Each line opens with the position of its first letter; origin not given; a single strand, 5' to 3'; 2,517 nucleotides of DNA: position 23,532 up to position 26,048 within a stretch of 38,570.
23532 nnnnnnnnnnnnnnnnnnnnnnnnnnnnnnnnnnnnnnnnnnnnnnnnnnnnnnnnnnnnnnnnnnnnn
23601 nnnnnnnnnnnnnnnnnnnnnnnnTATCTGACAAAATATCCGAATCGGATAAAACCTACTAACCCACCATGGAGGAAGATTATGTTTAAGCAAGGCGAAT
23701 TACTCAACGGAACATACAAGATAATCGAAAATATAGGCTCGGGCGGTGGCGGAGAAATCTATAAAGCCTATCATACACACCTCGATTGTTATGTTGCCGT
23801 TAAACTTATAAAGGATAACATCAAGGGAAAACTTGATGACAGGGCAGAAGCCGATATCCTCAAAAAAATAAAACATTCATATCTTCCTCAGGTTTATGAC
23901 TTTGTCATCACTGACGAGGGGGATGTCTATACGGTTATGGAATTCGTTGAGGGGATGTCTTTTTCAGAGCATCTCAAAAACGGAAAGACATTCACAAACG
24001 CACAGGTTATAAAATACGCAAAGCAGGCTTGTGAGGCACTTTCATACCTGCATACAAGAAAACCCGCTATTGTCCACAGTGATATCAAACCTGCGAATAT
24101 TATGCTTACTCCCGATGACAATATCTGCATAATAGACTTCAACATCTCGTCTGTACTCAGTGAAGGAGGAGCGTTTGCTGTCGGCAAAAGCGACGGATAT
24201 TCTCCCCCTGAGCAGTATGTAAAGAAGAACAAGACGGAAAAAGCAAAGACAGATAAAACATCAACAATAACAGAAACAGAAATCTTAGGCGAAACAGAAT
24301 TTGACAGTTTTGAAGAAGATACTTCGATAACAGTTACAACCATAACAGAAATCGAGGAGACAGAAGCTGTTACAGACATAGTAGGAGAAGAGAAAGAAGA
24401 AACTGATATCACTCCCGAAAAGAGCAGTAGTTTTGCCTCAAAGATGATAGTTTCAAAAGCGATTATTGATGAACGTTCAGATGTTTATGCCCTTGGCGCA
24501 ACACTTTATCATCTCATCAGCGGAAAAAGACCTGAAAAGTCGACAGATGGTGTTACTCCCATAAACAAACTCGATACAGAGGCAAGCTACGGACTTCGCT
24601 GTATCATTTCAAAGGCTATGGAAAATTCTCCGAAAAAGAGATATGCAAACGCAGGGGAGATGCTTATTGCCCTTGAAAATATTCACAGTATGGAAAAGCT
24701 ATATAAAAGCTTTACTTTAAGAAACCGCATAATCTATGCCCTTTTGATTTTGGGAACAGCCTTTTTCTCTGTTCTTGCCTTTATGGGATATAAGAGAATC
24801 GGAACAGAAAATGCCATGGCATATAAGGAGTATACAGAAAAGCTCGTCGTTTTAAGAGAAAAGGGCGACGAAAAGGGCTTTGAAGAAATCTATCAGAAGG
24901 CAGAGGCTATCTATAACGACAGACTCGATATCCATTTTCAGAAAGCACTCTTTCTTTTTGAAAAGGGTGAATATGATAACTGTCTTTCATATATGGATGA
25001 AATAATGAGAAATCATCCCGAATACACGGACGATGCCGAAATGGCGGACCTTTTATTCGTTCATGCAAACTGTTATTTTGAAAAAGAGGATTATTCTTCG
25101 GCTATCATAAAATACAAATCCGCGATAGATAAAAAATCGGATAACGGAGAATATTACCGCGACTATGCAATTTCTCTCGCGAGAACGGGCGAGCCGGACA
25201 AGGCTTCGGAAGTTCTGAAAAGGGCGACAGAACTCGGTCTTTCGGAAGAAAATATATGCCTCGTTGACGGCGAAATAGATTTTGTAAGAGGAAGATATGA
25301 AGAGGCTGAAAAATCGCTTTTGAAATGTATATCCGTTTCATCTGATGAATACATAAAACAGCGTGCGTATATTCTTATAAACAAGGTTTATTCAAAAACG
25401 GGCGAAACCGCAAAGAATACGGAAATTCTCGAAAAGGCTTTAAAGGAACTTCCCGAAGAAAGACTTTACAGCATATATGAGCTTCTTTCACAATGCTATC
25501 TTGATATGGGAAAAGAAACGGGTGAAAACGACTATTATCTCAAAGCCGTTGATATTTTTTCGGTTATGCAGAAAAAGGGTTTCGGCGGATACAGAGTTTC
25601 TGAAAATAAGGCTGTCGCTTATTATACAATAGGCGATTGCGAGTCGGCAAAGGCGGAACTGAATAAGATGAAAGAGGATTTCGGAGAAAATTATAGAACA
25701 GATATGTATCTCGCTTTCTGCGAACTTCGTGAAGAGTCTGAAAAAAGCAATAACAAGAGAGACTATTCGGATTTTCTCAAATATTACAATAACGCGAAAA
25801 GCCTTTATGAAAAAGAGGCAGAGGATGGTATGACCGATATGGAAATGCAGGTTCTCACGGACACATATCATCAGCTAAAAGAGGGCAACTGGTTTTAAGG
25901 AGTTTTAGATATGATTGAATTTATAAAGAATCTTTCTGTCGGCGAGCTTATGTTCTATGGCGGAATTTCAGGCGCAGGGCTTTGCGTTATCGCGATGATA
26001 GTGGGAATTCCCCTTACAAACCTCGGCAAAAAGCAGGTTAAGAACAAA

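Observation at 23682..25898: Ser/Thr kinase with EssB topology: possible catalytically competent counterpart of the EssB pseudokinase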

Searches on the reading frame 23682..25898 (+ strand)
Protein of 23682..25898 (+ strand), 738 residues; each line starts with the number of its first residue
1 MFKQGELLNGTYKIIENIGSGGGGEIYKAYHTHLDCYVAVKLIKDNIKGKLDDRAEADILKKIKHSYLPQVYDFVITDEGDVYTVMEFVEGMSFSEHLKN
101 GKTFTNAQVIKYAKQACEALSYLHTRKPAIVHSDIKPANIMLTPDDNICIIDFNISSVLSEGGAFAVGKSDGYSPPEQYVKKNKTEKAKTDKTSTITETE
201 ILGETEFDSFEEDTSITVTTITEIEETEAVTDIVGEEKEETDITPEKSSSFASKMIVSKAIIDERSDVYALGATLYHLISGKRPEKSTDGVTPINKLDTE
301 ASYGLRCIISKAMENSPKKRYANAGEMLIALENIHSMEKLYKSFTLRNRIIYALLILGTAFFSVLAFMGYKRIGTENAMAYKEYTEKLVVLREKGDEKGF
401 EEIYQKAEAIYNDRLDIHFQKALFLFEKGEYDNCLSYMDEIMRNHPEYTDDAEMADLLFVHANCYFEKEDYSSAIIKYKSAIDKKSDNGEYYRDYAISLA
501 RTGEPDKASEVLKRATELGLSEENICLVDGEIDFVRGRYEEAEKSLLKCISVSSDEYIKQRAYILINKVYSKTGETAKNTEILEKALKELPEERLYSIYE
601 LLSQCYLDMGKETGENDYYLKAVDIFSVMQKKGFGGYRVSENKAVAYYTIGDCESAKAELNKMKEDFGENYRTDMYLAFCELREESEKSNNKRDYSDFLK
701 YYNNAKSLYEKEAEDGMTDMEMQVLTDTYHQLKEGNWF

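Call 3: search_protein_families(library=pfam, proteins=[window:23682-25898:+], max_evalue=0.01)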
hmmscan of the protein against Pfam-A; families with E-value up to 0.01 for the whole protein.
window:23682-25898:+ (738 aa): 21 families
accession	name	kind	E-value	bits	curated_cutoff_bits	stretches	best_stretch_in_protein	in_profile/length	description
PF00069.31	Pkinase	-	4.3e-38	131.7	31.7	1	12-252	1-240/263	Protein kinase domain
PF07714.23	PK_Tyr_Ser-Thr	-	5.2e-24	85.4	23.1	1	13-161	2-154/258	Protein tyrosine and serine/threonine kinase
PF13424.12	TPR_12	-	3.9e-12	46.6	30.1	1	417-483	5-73/77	Tetratricopeptide repeat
PF14559.12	TPR_19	-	2.7e-10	40.9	25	1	466-517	2-53/68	Tetratricopeptide repeat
PF13428.12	TPR_14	-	5.1e-09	36.4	23.5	0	491-518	3-30/44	Tetratricopeptide repeat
PF07719.23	TPR_2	-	3e-08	33.6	27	0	490-518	2-30/34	Tetratricopeptide repeat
PF12895.13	ANAPC3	-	1.3e-06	29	27.2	0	484-549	20-82/82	Anaphase-promoting complex, cyclosome, subunit 3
PF01636.29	APH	-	7.6e-06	26.3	23.2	1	125-154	165-195/239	Phosphotransferase enzyme family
PF03109.22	ABC1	-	7.8e-06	25.6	22.9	1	41-158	98-216/244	ABC1 atypical kinase-like domain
PF20308.4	TPR-S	-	1.2e-05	26.3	27.6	0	470-527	1-56/102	Tetratricopeptide Repeats-Sensor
PF00515.34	TPR_1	-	5.8e-05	23.2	27.8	0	462-487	8-33/34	Tetratricopeptide repeat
PF25064.1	ARM_TT21_5th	-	5.9e-05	23.8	27.8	0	462-517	8-63/117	TT21 fifth ARM repeats domain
PF13174.12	TPR_6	-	0.00017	22.5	26.3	0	419-447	4-32/33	Tetratricopeptide repeat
PF13181.12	TPR_8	-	0.00027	21.3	25.7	0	537-555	15-33/34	Tetratricopeptide repeat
PF13432.12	TPR_16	-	0.00059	20.7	32.7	0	462-517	4-59/65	Tetratricopeptide repeat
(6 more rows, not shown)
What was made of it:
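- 23682..25898 (+): Gene for the 738-aa membrane Ser/Thr kinase (TsxD-type): kinase domain, one TM helix, TPR domain. Pfam Pkinase E = 4.3e-38 plus TPR families (call 3).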

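Call 6: search_protein_families(library=ncbifam, proteins=[window:23682-25898:+], max_evalue=0.01)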
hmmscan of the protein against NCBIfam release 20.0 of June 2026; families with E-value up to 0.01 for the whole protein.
window:23682-25898:+ (738 aa): 23 families
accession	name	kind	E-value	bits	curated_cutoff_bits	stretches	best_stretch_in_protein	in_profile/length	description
NF033483.0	PknB_PASTA_kin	equivalog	8.3e-43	147.2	450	2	5-185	2-186/563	Stk1 family PASTA domain-containing Ser/Thr kinase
NF047741.1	antiphage_MADS6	equivalog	1.7e-34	119.4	460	2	2-126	487-610/612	methylation-associated defense system protein kinase MAD6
NF052427.1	StpK7MSMEG_1200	equivalog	1.9e-23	82.8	900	2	10-193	7-189/601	serine/threonine protein kinase StpK7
NF038150.1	lanthi_synth_IV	equivalog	2.1e-22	79.3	650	2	6-189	185-376/851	class IV lanthionine synthetase LanL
NF009651.0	PRK13184.1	equivalog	8.7e-14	50.4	839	1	11-156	3-160/932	serine/threonine-protein kinase PknD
TIGR03903.1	TOMM_kin_cyc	equivalog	1.5e-12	46.2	705.75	1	38-163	6-136/1267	TOMM system kinase/cyclase fusion protein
NF033442.0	BREX_PglW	equivalog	2.9e-12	45.2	990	2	3-158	505-662/1391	BREX system serine/threonine kinase PglW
NF038151.1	lanthi_synth_III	equivalog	3.3e-12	45.6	575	1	54-178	271-404/833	class III lanthionine synthetase LanKC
NF040959.1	MamA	equivalog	1.8e-09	37.3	200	1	393-518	83-202/204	magnetosome protein MamA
TIGR02917.1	PEP_TPR_lipo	equivalog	1.7e-08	32.9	312.2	1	456-526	23-93/899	XrtA/PEP-CTERM system TPR-repeat protein PrsT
TIGR02521.1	type_IV_pilW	equivalog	2.5e-08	33.8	154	1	446-600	22-174/234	type IV pilus biogenesis/stability protein PilW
TIGR03724.2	arch_bud32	equivalog_domain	2.9e-08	33.4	125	1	54-160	41-135/193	KEOPS complex kinase/ATPase Bud32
NF033920.0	C39_PA2778_fam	equivalog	1.8e-07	30.8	150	1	457-518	192-253/255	PA2778 family cysteine peptidase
NF050082.1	ATPase_MABP1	exception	3.1e-07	29.6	800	1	45-181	193-327/435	macrolide-binding ATPase MABP-1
TIGR01982.1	UbiB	equivalog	5.3e-05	22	487.55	1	39-162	185-309/436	2-polyprenylphenol 6-hydroxylase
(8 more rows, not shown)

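Call 17: find_homologous_proteins(query=window:23682-25898:+, max_evalue=1e-10)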
Query window:23682-25898:+ (738 aa): 3170 proteins with E <= 1e-10 among 8000 candidates; the best 120 are listed.
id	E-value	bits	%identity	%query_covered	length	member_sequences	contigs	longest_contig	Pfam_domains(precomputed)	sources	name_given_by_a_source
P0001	0.0e+0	1612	98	100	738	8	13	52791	PF14559.13,PF07714.24,PF00069.32,PF03109.23,PF12895.14,PF13424.13,PF13428.13,PF07719.24,PF01636.30,PF20308.5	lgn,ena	-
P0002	0.0e+0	1290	79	100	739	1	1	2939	PF13431.13,PF13428.13,PF14559.13,PF07714.24,PF00069.32,PF00515.35,PF03109.23,PF12895.14,PF13424.13,PF13432.13,PF13181.13,PF07719.24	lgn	-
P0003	0.0e+0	1150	70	100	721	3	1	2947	PF07714.24,PF00069.32,PF03109.23,PF13424.13,PF13432.13,PF13428.13,PF07719.24,PF01636.30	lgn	-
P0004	1.1e-163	565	39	96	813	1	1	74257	PF14559.13,PF07714.24,PF13431.13,PF00069.32,PF13371.13,PF00515.35,PF12895.14,PF13424.13,PF13428.13,PF07719.24,PF13174.13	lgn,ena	-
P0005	9.3e-162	558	38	65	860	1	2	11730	PF07714.24,PF00069.32,PF23914.2,PF13371.13,PF00515.35,PF12895.14,PF13424.13,PF13428.13,PF13181.13,PF07719.24,PF01636.30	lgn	-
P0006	3.4e-161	556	40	96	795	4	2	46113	PF14559.13,PF07714.24,PF00069.32,PF23914.2,PF00515.35,PF12895.14,PF13424.13,PF13428.13,PF07719.24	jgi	-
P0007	1.4e-159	551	36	73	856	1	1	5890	PF14559.13,PF07714.24,PF00069.32,PF13371.13,PF03109.23,PF12895.14,PF13424.13,PF13432.13,PF13428.13,PF07719.24,PF01636.30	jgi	jgi:serine/threonine-protein kinase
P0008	6.6e-159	549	41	100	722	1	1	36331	PF14559.13,PF07714.24,PF00069.32,PF12895.14,PF13424.13,PF13432.13,PF13428.13,PF07719.24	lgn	-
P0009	2.8e-158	547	39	99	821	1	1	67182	PF13431.13,PF13414.13,PF13428.13,PF14559.13,PF07714.24,PF00069.32,PF13371.13,PF00515.35,PF03109.23,PF12895.14,PF13424.13,PF13432.13,PF13181.13,PF07719.24,PF01636.30,PF13174.13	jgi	-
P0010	3.7e-156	540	40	100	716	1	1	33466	PF13431.13,PF23914.2,PF13428.13,PF25064.2,PF14559.13,PF07714.24,PF00069.32,PF00515.35,PF03109.23,PF12895.14,PF13424.13,PF13432.13,PF07719.24,PF01636.30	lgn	-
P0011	4.6e-156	539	39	65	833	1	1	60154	PF07714.24,PF13431.13,PF00069.32,PF03109.23,PF13428.13,PF01636.30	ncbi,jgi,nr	ncbi:MAG: Protein kinase domain [Herbinix sp.]|jgi:serine/threonine-protein kinase|nr:Protein kinase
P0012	6.3e-155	536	39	100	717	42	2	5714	PF14559.13,PF07714.24,PF00069.32,PF13432.13,PF13428.13,PF01636.30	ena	-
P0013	6.4e-155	536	38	99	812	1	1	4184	PF07714.24,PF00069.32,PF13371.13,PF00515.35,PF03109.23,PF13424.13,PF13432.13,PF13428.13,PF07719.24,PF01636.30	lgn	-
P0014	1.9e-154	534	41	100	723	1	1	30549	PF13176.13,PF13428.13,PF25064.2,PF13374.13,PF14559.13,PF07714.24,PF00069.32,PF00515.35,PF03109.23,PF12895.14,PF13424.13,PF13432.13,PF13181.13,PF07719.24,PF01636.30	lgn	-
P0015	2.7e-153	530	36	67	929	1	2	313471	PF14559.13,PF07714.24,PF13431.13,PF00069.32,PF13371.13,PF13432.13,PF13428.13,PF13181.13,PF07719.24,PF01636.30,PF13174.13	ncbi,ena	-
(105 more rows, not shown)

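Call 19: find_related_loci(query=A1, collection=genome_contigs, flank=10000)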
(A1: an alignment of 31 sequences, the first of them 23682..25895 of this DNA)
Query A1 (738 aa) in genome_contigs; peptide patterns used: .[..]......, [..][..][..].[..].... (x = any residue, [..] = any of these).
600 stretches matched a pattern (row limit reached: there are more); 481 encode a relative of the query (tblastn E <= 1e-3); the best 80 are kept; 80 distinct loci.
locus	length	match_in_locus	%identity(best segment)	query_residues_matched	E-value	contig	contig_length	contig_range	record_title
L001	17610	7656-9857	68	1-738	0e+0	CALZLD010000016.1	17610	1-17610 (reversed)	MAG: uncultured Clostridia bacterium isolate SRR3178347_bin.56_metaWRAP_v1.3_MAG genome assembly, contig: ERZ8974935.128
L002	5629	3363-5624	36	7-696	2e-149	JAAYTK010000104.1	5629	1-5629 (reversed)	MAG: Clostridiales bacterium isolate AS24abBPME_146 101867_AS24, whole genome shotgun sequence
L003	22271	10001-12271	37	1-738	3e-147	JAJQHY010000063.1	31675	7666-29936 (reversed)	MAG: Lachnospiraceae bacterium isolate U.6_8 NODE_218_length_31675_cov_13.217647, whole genome shotgun sequence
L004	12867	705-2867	37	7-738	3e-146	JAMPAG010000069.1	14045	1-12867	MAG: bacterium isolate NALB_7813_21 Scaffold_#69__SCF_069___14045_bp, whole genome shotgun sequence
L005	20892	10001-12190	38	1-738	4e-145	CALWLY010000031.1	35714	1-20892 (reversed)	MAG: uncultured Lachnospiraceae bacterium isolate BRZ_LH__bin15 genome assembly, contig: BRZ_LH__NODE_1428_length_35714_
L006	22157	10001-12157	37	1-738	2e-144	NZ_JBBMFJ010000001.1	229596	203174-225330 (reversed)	Ventrimonas faecis strain CLA-AP-H27 CLA-AP-H27_contig_1_length_229596, whole genome shotgun sequence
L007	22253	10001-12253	36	8-738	5e-144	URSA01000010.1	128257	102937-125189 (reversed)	uncultured Lachnospiraceae bacterium isolate UMGS1297 genome assembly, contig: NODE_57_length_128257_cov_33.603821, whol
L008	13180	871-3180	37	5-738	4e-144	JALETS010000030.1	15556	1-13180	MAG: Lachnospiraceae bacterium isolate SUG327 k141_3257278, whole genome shotgun sequence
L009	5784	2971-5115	37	1-738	2e-142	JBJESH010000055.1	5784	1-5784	MAG: Oscillospiraceae bacterium isolate PUUB25_bin.028 NODE_13646_length_5784_cov_5.687380, whole genome shotgun sequenc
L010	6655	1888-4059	37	1-738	8e-141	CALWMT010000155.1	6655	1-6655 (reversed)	MAG: uncultured Enterocloster sp. isolate BRZ_LM__bin53 genome assembly, contig: BRZ_LM__NODE_15990_length_6655_cov_3.35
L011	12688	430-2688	36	7-738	1e-139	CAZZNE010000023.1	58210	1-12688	MAG TPA_asm: uncultured Clostridium sp. isolate SRP199465_co1_706 genome assembly, contig: NODE_1006_length_58210_cov_51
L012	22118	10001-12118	38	7-738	4e-139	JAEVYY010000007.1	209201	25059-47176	MAG: Bacillota bacterium isolate OH_PBB_150 k127_556492, whole genome shotgun sequence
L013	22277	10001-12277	35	6-738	2e-137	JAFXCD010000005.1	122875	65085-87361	MAG: Lachnospiraceae bacterium isolate RGIG6281 Sheep_Rectum-3__c289, whole genome shotgun sequence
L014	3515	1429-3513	37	1-719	5e-142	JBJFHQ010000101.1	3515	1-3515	MAG: Oscillospiraceae bacterium isolate PUUB57_bin.035 NODE_18895_length_3515_cov_3.910983, whole genome shotgun sequenc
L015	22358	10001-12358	35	2-725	4e-135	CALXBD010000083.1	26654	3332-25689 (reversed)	MAG: uncultured Clostridia bacterium isolate E13__bin87 genome assembly, contig: E13__k127_1194798, whole genome shotgun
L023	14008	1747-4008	34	4-738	7e-123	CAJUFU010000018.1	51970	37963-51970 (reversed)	MAG TPA_asm: uncultured Lachnospiraceae bacterium isolate MGBC130266 genome assembly, contig: MGBC130266.18, whole genom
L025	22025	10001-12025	36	3-738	5e-129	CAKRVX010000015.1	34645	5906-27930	MAG: uncultured Blautia sp. isolate REFINED_METABAT215_TOP10_CONTIGS_1500_ASSEMBLY_K77_MERGED__Hadza_MoBio_hadza-E-H_G_1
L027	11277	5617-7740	34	8-738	4e-117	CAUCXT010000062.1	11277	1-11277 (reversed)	MAG TPA_asm: uncultured Eubacterium sp. isolate ERR9609750_bin.3_MetaWRAP_v1.3_MAG genome assembly, contig: ERZ18534098.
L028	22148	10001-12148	34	5-738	4e-116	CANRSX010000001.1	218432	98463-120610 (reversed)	MAG TPA_asm: uncultured Roseburia sp. isolate SRR15510239_bin.50_metawrap_v1.3_MAG genome assembly, contig: NODE.18_leng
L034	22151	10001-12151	32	1-738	2e-107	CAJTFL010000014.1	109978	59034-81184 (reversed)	Lachnospiraceae bacterium isolate C49_72_CC_BP genome assembly, contig: MGBC000168.14, whole genome shotgun sequence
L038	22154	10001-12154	32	1-738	4e-103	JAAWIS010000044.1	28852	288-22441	MAG: Lachnospiraceae bacterium isolate ABMPRH_190_1 SL341415_scaffold_3947, whole genome shotgun sequence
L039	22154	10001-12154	33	1-738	2e-102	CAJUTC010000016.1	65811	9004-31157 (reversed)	MAG TPA_asm: uncultured Lachnospiraceae bacterium isolate MGBC165045 genome assembly, contig: MGBC165045.16, whole genom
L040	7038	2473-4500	31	5-732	2e-101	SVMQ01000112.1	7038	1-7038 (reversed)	MAG: Oscillospiraceae bacterium isolate SIG517 NODE_48981_length_7038_cov_0.995804, whole genome shotgun sequence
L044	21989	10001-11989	30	8-738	2e-98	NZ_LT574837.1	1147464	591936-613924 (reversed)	Bariatricus massiliensis strain AT12, whole genome shotgun sequence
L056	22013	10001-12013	36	8-738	4e-85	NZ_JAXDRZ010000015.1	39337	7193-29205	MAG: Blautia sp. isolate SUG2675 k141_444070, whole genome shotgun sequence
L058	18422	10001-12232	33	7-738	5e-126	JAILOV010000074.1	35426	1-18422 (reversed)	MAG: Lachnospiraceae bacterium isolate RUI315 k141_9360713_flag=0_multi=21.0000_len=35426, whole genome shotgun sequence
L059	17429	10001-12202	30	8-738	9e-82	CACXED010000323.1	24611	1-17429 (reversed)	MAG: uncultured Ruminococcus sp. isolate RUG11171 genome assembly, contig: RUG11171_asm_323, whole genome shotgun sequen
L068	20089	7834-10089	35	2-737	7e-133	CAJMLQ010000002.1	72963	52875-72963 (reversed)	TPA_asm: uncultured bacterium isolate ERR1600629-bin.10 genome assembly, contig: NODE_453_length_72963_cov_7.309692, who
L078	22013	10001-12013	30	7-738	2e-84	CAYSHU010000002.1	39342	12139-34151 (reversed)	MAG TPA_asm: uncultured Ruminococcus sp. isolate SRP199465_co1_571 genome assembly, contig: NODE_2222_length_39342_cov_6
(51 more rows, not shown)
